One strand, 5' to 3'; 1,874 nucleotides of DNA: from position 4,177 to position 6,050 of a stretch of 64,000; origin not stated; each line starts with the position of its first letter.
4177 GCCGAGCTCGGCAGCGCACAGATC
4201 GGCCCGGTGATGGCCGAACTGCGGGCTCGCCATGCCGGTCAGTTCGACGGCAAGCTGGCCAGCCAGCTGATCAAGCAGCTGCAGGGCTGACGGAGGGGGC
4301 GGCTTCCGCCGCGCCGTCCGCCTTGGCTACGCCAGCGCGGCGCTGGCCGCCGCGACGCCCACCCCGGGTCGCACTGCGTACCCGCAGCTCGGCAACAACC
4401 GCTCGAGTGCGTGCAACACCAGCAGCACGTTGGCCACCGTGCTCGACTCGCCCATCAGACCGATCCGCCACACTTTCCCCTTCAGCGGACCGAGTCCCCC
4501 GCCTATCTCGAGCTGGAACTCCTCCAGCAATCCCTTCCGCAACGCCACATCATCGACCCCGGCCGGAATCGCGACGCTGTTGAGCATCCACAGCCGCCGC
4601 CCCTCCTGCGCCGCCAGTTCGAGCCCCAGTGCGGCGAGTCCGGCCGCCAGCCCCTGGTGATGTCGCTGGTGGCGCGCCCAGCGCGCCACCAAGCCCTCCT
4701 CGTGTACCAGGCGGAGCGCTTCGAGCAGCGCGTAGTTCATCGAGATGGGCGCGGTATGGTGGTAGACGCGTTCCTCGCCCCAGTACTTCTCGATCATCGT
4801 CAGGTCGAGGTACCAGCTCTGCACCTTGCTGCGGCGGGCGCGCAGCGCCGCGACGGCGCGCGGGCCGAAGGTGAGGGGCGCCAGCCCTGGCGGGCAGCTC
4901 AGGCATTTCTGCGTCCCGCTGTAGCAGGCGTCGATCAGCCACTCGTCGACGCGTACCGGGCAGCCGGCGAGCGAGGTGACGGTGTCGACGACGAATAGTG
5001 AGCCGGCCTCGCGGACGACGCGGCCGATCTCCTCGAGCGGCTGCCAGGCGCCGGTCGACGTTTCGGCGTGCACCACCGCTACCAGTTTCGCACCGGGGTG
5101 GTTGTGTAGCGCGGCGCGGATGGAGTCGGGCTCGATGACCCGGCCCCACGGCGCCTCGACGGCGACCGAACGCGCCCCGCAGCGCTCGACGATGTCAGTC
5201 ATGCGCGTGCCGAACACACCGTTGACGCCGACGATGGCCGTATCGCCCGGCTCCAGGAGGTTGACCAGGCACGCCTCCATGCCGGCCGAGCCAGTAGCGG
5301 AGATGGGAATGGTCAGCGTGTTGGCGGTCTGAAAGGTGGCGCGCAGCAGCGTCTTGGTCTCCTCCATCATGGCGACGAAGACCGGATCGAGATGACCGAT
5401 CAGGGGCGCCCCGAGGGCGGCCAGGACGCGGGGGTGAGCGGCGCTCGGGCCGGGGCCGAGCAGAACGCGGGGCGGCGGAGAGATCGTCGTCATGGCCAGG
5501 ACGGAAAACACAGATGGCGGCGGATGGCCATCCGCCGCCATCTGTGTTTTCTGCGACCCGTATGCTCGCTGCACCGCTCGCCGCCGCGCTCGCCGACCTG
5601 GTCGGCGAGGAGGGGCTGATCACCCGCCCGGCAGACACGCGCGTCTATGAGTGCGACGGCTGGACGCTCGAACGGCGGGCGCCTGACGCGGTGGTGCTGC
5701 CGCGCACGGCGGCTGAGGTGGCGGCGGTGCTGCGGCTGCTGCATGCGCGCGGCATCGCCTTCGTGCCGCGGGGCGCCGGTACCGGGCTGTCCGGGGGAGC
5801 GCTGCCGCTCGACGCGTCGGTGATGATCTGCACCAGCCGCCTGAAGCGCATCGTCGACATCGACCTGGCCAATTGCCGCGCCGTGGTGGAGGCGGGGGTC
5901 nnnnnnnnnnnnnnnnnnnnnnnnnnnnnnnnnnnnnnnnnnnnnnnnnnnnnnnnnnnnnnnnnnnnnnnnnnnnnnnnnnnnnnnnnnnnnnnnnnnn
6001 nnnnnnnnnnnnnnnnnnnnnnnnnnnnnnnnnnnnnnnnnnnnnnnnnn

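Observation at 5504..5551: Perfect 48-bp palindrome exactly centred in the 68-bp divergent spacer between the class-V aminotransferase gene and glcDEF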

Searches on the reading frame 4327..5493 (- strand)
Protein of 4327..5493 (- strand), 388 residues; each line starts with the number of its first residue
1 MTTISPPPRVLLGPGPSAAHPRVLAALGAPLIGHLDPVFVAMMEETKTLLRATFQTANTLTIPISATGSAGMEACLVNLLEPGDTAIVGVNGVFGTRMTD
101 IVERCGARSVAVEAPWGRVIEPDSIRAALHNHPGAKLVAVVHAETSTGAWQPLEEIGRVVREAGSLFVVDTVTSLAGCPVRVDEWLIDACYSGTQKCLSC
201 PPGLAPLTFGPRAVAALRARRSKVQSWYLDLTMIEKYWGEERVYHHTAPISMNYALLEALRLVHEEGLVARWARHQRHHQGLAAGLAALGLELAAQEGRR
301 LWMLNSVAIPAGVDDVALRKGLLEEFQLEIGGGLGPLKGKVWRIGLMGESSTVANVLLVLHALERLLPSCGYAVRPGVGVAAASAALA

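Call 6: search_protein_families(library=pfam, proteins=[window:4327-5493:-])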
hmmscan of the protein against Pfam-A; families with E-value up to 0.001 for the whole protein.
window:4327-5493:- (388 aa): 1 family
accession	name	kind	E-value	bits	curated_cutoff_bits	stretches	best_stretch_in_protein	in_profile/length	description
PF00266.25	Aminotran_5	-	6.3e-24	85.1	21.5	1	38-292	40-297/371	Aminotransferase class-V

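Call 7: find_homologous_proteins(query=window:4327-5493:-, max_evalue=1e-30)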
Query window:4327-5493:- (388 aa): 8000 proteins with E <= 1e-30 among 8000 candidates; the best 120 are listed.
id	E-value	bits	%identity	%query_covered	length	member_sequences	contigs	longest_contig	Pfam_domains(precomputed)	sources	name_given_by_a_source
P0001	4.5e-251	850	99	100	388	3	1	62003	PF00266.26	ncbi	-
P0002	1.9e-227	773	88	96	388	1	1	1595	PF00266.26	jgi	jgi:alanine-glyoxylate transaminase/serine-glyoxylate transaminase/serine-pyruvate transaminase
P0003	3.4e-211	719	82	100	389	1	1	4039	PF00266.26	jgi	jgi:alanine-glyoxylate transaminase/serine-glyoxylate transaminase/serine-pyruvate transaminase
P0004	4.1e-211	719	84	95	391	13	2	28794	PF00266.26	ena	-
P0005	5.6e-210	715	82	100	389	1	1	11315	PF00266.26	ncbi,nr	ncbi:MAG: alanine--glyoxylate aminotransferase family protein [Deltaproteobacteria bacterium]|nr:ala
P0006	1.2e-209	714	81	100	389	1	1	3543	PF00266.26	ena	-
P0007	1.3e-209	714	81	100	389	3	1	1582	PF00266.26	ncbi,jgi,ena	jgi:alanine-glyoxylate transaminase/serine-glyoxylate transaminase/serine-pyruvate transaminase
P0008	5.6e-209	712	81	97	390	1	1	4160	PF00266.26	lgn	-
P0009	9.6e-209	711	83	96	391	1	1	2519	PF00266.26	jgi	jgi:alanine-glyoxylate transaminase/serine-glyoxylate transaminase/serine-pyruvate transaminase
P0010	2.5e-208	710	80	100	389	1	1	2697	PF00266.26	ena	-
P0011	2.8e-208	710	81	100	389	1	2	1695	PF00266.26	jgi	jgi:alanine-glyoxylate transaminase/serine-glyoxylate transaminase/serine-pyruvate transaminase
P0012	3.5e-208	709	82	96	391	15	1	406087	PF00266.26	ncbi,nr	ncbi:alanine--glyoxylate aminotransferase family protein [bacterium]|nr:alanine--glyoxylate aminotra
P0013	4.5e-208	709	82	100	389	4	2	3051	PF00155.28,PF00266.26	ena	-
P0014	4.9e-208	709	82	100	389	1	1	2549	PF00266.26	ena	-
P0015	5.6e-208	709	82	100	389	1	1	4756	PF00266.26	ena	-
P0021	1.6e-206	704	82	98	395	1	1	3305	PF00266.26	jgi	jgi:alanine-glyoxylate transaminase/serine-glyoxylate transaminase/serine-pyruvate transaminase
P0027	7.0e-205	698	82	95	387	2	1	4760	PF00266.26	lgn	-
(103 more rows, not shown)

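Call 9: find_encoding_contigs(protein=P0001, flank=10000, max_places=6)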
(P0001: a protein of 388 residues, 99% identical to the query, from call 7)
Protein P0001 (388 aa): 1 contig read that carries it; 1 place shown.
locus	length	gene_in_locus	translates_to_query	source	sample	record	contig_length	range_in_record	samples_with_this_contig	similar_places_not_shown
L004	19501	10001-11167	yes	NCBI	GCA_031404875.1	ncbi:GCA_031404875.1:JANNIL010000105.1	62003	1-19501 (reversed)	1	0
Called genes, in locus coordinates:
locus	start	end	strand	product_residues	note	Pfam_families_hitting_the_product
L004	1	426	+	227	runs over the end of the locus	PF00440:TetR_N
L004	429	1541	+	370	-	PF04305:DUF455 (weak)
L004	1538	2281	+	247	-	PF23441:SDR (weak), PF00106:adh_short, PF08659:KR, PF13561:adh_short_C2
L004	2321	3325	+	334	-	PF00296:Bac_luciferase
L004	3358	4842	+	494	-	PF00501:AMP-binding, PF13193:AMP-binding_C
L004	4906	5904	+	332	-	PF00685:Sulfotransfer_1, PF13469:Sulfotransfer_3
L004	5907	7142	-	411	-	PF12797:Fer4_2 (faint), PF13187:Fer4_9 (faint), PF13237:Fer4_10 (faint), PF12838:Fer4_7, PF13183:Fer4_8, PF13484:Fer4_16 (weak), PF13534:Fer4_17, PF02754:CCG, +3 more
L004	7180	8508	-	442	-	PF02913:FAD-oxidase_C (faint), PF01565:FAD_binding_4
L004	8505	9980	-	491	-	PF01565:FAD_binding_4, PF02913:FAD-oxidase_C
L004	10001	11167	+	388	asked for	PF00266:Aminotran_5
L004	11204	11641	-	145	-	PF09424:YqeY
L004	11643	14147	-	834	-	PF01839:FG-GAP (faint), PF13517:FG-GAP_3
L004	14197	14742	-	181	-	PF10502:Peptidase_S26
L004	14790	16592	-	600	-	PF00009:GTP_EFTU, PF22042:EF-G_D2 (weak), PF03144:GTP_EFTU_D2, PF00679:EFG_C, PF06421:LepA_C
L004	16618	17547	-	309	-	PF01073:3Beta_HSD, PF01370:Epimerase, PF02719:Polysacc_synt_2 (weak), PF04321:RmlD_sub_bind, PF13460:NAD_binding_10 (weak), PF16363:GDP_Man_Dehyd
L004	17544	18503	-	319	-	PF01073:3Beta_HSD, PF01370:Epimerase, PF02719:Polysacc_synt_2 (faint), PF04321:RmlD_sub_bind, PF07993:NAD_binding_4 (faint), PF16363:GDP_Man_Dehyd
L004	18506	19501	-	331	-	?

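Call 10: find_encoding_contigs(protein=window:4327-5493:-, flank=10000, max_places=6)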
Protein window:4327-5493:- (388 aa): no gene with exactly this product is on record in the collection.

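Call 12: find_encoding_contigs(protein=P0012, flank=6000, max_places=3)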
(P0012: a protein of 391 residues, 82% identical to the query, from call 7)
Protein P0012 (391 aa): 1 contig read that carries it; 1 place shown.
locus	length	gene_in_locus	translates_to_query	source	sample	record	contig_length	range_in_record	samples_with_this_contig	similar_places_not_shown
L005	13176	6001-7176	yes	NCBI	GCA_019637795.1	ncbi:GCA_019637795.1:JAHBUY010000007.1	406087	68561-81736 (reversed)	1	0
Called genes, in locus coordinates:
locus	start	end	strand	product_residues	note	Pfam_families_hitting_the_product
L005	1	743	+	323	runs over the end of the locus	PF00561:Abhydrolase_1, PF12146:Hydrolase_4, PF12697:Abhydrolase_6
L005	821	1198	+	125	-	-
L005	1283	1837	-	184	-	PF08212:Lipocalin_2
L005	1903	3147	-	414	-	PF13187:Fer4_9 (faint), PF00037:Fer4 (faint), PF12797:Fer4_2 (faint), PF12838:Fer4_7, PF13183:Fer4_8, PF13484:Fer4_16 (weak), PF13534:Fer4_17, PF02754:CCG, +4 more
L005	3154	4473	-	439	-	PF01565:FAD_binding_4, PF02913:FAD-oxidase_C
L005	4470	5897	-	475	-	PF01565:FAD_binding_4, PF02913:FAD-oxidase_C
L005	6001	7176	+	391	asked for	PF00266:Aminotran_5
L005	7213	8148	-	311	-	PF19459:DUF5996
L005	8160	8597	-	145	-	PF09424:YqeY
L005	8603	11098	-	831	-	PF13517:FG-GAP_3, PF01839:FG-GAP (weak), PF13517:FG-GAP_3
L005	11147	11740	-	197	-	PF10502:Peptidase_S26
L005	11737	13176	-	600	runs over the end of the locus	PF00009:GTP_EFTU, PF22042:EF-G_D2 (weak), PF03144:GTP_EFTU_D2, PF00679:EFG_C, PF06421:LepA_C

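Call 13: find_encoding_contigs(protein=P0004, flank=6000, max_places=3)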
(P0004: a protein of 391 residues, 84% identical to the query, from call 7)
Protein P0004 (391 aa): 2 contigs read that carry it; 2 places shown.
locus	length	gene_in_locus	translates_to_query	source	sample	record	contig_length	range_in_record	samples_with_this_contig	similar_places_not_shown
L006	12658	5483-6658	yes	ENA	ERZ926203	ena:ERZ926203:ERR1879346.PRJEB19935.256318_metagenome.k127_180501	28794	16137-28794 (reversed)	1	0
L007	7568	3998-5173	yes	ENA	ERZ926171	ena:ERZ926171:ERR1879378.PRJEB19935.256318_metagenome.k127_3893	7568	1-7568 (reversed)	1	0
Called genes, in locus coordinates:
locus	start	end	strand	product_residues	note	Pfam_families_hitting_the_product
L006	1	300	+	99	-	?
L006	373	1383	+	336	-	PF00685:Sulfotransfer_1 (weak), PF13469:Sulfotransfer_3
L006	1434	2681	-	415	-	PF13187:Fer4_9 (faint), PF00037:Fer4 (faint), PF12797:Fer4_2 (faint), PF12838:Fer4_7, PF13183:Fer4_8, PF13484:Fer4_16 (weak), PF13534:Fer4_17, PF02754:CCG, +3 more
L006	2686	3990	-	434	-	PF01565:FAD_binding_4, PF02913:FAD-oxidase_C (faint)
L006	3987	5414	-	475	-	PF01565:FAD_binding_4, PF02913:FAD-oxidase_C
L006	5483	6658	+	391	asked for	PF00266:Aminotran_5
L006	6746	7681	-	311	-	PF19459:DUF5996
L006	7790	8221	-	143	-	PF09424:YqeY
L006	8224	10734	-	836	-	PF01839:FG-GAP (faint), PF13517:FG-GAP_3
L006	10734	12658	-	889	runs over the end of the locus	PF01839:FG-GAP (faint), PF13517:FG-GAP_3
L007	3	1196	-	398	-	?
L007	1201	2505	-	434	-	PF02913:FAD-oxidase_C (faint), PF01565:FAD_binding_4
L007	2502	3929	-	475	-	PF01565:FAD_binding_4, PF02913:FAD-oxidase_C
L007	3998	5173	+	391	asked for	PF00266:Aminotran_5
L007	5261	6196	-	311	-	PF19459:DUF5996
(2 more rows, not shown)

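Call 14: find_encoding_contigs(protein=P0005, flank=6000, max_places=3)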
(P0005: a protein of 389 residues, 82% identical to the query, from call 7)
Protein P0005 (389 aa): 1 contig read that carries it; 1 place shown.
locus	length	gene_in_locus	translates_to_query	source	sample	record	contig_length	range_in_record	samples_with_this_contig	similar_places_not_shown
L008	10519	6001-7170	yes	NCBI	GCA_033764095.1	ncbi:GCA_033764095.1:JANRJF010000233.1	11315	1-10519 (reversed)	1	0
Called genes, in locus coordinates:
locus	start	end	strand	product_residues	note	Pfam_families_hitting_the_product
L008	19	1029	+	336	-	PF00685:Sulfotransfer_1, PF13469:Sulfotransfer_3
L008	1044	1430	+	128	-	PF00903:Glyoxalase, PF22677:Ble-like_N, PF13669:Glyoxalase_4 (weak), PF18029:Glyoxalase_6 (weak)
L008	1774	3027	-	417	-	PF00037:Fer4 (faint), PF12797:Fer4_2 (faint), PF13183:Fer4_8, PF13187:Fer4_9 (faint), PF12838:Fer4_7, PF13484:Fer4_16 (weak), PF13534:Fer4_17, PF02754:CCG, +3 more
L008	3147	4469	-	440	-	PF01565:FAD_binding_4, PF02913:FAD-oxidase_C (faint)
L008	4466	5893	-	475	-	PF01565:FAD_binding_4, PF02913:FAD-oxidase_C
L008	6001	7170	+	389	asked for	PF00266:Aminotran_5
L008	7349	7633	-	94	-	-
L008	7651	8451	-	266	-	-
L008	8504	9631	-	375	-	PF00930:DPPIV_N (faint), PF07676:PD40 (faint), PF26549:Tricorn_N (weak), PF26550:Tricorn_2nd, PF26549:Tricorn_N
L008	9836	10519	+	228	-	PF00005:ABC_tran, PF13304:AAA_21 (faint)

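Call 20: find_related_loci(query=window:4327-5493:-, collection=metagenome_contigs, flank=4000)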
Query window:4327-5493:- (388 aa) in metagenome_contigs; peptide patterns used: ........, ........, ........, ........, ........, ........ (x = any residue, [..] = any of these).
555 stretches matched a pattern; 463 encode a relative of the query (tblastn E <= 1e-3); the best 80 are kept; 80 distinct loci.
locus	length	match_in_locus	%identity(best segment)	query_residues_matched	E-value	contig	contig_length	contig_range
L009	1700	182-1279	84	7-372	0e+0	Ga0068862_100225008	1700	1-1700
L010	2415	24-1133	84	6-375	0e+0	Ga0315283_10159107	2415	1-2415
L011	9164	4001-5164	95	1-388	0e+0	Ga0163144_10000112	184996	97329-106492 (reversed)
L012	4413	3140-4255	80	1-372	0e+0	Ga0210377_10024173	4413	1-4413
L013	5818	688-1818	80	1-377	0e+0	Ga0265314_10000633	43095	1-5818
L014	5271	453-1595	80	7-387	0e+0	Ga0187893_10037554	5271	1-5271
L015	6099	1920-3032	76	2-372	0e+0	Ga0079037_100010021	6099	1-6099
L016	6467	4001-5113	76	2-372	0e+0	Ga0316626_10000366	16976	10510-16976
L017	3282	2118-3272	71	4-388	0e+0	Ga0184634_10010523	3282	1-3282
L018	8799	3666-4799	70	4-381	0e+0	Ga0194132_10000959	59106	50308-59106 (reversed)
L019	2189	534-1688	69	4-388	0e+0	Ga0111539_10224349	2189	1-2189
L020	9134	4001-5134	70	4-381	2e-177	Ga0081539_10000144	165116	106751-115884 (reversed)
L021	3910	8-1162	70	4-388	0e+0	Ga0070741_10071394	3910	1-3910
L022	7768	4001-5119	72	4-376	4e-176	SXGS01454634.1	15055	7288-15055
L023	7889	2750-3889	72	6-385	7e-176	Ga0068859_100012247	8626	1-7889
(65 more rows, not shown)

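Call 24: find_encoding_contigs(protein=P0002, flank=3000, max_places=2)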
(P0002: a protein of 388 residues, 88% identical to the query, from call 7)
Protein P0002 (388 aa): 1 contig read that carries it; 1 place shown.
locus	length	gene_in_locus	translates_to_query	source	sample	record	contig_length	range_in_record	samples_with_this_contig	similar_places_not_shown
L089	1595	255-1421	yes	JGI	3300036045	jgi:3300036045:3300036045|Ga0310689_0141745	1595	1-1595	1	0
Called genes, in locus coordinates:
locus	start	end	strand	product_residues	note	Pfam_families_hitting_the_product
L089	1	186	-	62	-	?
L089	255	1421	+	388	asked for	PF00266:Aminotran_5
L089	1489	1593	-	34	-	?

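Call 25: find_encoding_contigs(protein=P0003, flank=3000, max_places=2)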
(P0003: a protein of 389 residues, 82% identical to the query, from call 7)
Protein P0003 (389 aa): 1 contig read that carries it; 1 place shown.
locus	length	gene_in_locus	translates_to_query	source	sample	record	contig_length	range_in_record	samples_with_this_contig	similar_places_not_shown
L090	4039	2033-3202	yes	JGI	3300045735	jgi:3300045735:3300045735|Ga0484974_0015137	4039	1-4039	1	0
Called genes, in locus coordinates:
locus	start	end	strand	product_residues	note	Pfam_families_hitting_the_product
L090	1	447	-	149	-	?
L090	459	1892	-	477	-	PF01565:FAD_binding_4, PF02913:FAD-oxidase_C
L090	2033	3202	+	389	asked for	PF00266:Aminotran_5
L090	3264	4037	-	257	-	?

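Call 26: find_encoding_contigs(protein=P0009, flank=3000, max_places=2)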
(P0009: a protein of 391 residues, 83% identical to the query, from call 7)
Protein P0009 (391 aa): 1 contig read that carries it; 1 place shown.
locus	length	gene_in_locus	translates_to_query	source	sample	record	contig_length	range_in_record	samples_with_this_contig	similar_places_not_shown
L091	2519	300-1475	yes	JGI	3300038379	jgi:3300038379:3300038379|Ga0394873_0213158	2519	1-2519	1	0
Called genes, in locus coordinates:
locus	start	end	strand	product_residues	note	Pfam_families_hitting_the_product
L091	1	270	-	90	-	?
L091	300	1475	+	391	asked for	PF00266:Aminotran_5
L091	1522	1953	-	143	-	PF09424:YqeY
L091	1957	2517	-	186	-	?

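Call 37: find_encoding_contigs(protein=P0015, flank=3000, max_places=2)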
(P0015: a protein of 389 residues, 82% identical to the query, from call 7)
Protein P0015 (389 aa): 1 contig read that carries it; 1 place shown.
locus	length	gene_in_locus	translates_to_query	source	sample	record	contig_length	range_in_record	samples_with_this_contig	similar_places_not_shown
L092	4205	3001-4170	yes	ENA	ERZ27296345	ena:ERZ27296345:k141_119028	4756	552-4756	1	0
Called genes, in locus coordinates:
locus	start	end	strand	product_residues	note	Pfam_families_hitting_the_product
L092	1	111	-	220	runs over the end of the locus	?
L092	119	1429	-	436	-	PF01565:FAD_binding_4, PF02913:FAD-oxidase_C (faint)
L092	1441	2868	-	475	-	PF01565:FAD_binding_4, PF02913:FAD-oxidase_C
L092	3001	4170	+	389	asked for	PF00266:Aminotran_5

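Call 38: find_encoding_contigs(protein=P0027, flank=3000, max_places=2)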
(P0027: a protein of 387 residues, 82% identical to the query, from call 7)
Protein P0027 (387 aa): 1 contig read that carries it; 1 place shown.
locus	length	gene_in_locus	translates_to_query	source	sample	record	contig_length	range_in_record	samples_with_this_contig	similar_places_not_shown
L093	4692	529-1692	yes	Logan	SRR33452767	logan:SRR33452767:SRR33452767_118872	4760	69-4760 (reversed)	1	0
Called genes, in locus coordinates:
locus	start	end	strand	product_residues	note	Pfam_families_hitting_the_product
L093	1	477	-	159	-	?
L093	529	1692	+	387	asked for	PF00266:Aminotran_5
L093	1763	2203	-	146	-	PF09424:YqeY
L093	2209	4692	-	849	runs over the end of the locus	?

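Call 39: find_encoding_contigs(protein=P0021, flank=3000, max_places=2)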
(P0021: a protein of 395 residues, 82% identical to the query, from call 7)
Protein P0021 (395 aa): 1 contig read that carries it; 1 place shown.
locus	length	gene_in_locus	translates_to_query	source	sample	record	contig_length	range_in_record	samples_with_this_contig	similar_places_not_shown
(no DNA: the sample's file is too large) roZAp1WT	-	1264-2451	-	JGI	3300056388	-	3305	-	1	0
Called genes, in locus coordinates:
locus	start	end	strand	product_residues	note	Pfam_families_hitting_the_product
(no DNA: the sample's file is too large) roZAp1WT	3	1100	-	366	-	?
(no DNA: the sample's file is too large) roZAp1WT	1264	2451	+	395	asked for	PF00266:Aminotran_5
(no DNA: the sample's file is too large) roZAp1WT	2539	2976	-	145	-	PF09424:YqeY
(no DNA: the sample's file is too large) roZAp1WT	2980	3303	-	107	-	?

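Call 51: list_cluster_members(proteins=[P0001, P0012])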
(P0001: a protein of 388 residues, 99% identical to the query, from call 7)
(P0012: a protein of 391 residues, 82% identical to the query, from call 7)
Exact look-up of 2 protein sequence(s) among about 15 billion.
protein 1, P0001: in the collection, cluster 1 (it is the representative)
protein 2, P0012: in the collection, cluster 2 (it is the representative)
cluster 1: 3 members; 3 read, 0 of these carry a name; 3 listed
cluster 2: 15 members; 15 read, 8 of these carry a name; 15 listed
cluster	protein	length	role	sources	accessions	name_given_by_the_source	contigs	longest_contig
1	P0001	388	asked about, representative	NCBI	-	-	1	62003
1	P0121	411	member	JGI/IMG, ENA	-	-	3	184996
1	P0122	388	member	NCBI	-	-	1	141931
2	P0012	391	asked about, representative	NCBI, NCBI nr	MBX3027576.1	alanine--glyoxylate aminotransferase family protein [bacterium]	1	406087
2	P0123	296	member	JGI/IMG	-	alanine-glyoxylate transaminase/serine-glyoxylate transaminase/serine-pyruvate ...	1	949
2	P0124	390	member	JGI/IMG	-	alanine-glyoxylate transaminase/serine-glyoxylate transaminase/serine-pyruvate ...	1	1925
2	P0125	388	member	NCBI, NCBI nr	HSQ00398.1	MAG TPA: alanine--glyoxylate aminotransferase family protein [Candidatus Dormibacteraeota ... | alanine--glyoxylate aminotransferase family protein [Candidatus Dormibacteraeota ...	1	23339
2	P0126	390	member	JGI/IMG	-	alanine-glyoxylate transaminase/serine-glyoxylate transaminase/serine-pyruvate ...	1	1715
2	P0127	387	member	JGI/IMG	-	alanine-glyoxylate transaminase/serine-glyoxylate transaminase/serine-pyruvate ...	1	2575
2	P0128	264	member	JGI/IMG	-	alanine-glyoxylate transaminase/serine-glyoxylate transaminase/serine-pyruvate ...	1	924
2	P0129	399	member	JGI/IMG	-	alanine-glyoxylate transaminase/serine-glyoxylate transaminase/serine-pyruvate ...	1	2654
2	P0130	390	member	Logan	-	-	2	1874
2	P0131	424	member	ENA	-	-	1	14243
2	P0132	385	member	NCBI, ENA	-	-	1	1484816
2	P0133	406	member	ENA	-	-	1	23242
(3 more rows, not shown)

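Call 53: find_encoding_contigs(protein=P0122, flank=10000, max_places=3)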
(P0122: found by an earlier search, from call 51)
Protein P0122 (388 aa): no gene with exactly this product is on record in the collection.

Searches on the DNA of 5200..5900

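Call 35: search_rna_families(source=window, start=5200, end=5900, threshold=evalue, max_evalue=10)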
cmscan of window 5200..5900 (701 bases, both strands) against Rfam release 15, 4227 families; matches with E-value up to 10: 24.
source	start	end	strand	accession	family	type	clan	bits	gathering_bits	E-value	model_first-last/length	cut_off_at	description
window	5499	5559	+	RF04038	mir-5985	Gene; miRNA;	-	36.7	100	1.8e-05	1-74/74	no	mir-5985 microRNA precursor family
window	5498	5558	-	RF04038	mir-5985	Gene; miRNA;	-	36.6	100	2e-05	1-74/74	no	mir-5985 microRNA precursor family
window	5504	5551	-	RF04159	MIR1437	Gene; miRNA;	-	30.7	168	0.0034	1-192/192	no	MIR1437 microRNA precursor family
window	5502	5553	+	RF04119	MIR1858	Gene; miRNA;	-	25.7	137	0.049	47-157/197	no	MIR1858 microRNA precursor family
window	5502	5556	+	RF01546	TB6Cs1H1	Gene; snRNA; snoRNA; HACA-box;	-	23.5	40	0.01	1-66/66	no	Trypanosomatid snoRNA TB6Cs1H1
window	5501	5554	+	RF03944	mir-935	Gene; miRNA;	-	23.1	73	0.83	1-91/91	no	mir-935 microRNA precursor family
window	5505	5550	-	RF03574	mir-4847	Gene; miRNA;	-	21.4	100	0.05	1-79/79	no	mir-4847 microRNA precursor family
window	5502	5553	+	RF00942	mir-1224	Gene; miRNA;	-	20.9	105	0.47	1-86/86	no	mir-1224 microRNA precursor family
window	5514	5608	-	RF02827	Scr6106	Gene; sRNA;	-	20.5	52.5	5.6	1-85/85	no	Streptomyces RNA 6106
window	5506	5551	+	RF03280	mir-7583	Gene; miRNA;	-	20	48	0.44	1-58/58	no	mir-7583 microRNA precursor family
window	5498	5558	-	RF03314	mir-1908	Gene; miRNA;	-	19.9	82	3.1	1-73/73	no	mir-1908 microRNA precursor family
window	5495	5557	-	RF03678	mir-3956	Gene; miRNA;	-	19.8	100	0.77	1-98/98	no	mir-3956 microRNA precursor family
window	5503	5553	+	RF03365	mir-1236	Gene; miRNA;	-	19.4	115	0.93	1-102/102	no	mir-1236 microRNA precursor family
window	5698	5754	+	RF03917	mir-4449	Gene; miRNA;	-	17.7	71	5.9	1-69/69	no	mir-4449 microRNA precursor family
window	5881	5900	+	RF00523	Prion_pknot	Cis-reg;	-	16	39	3.1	1-20/40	3'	Prion pseudoknot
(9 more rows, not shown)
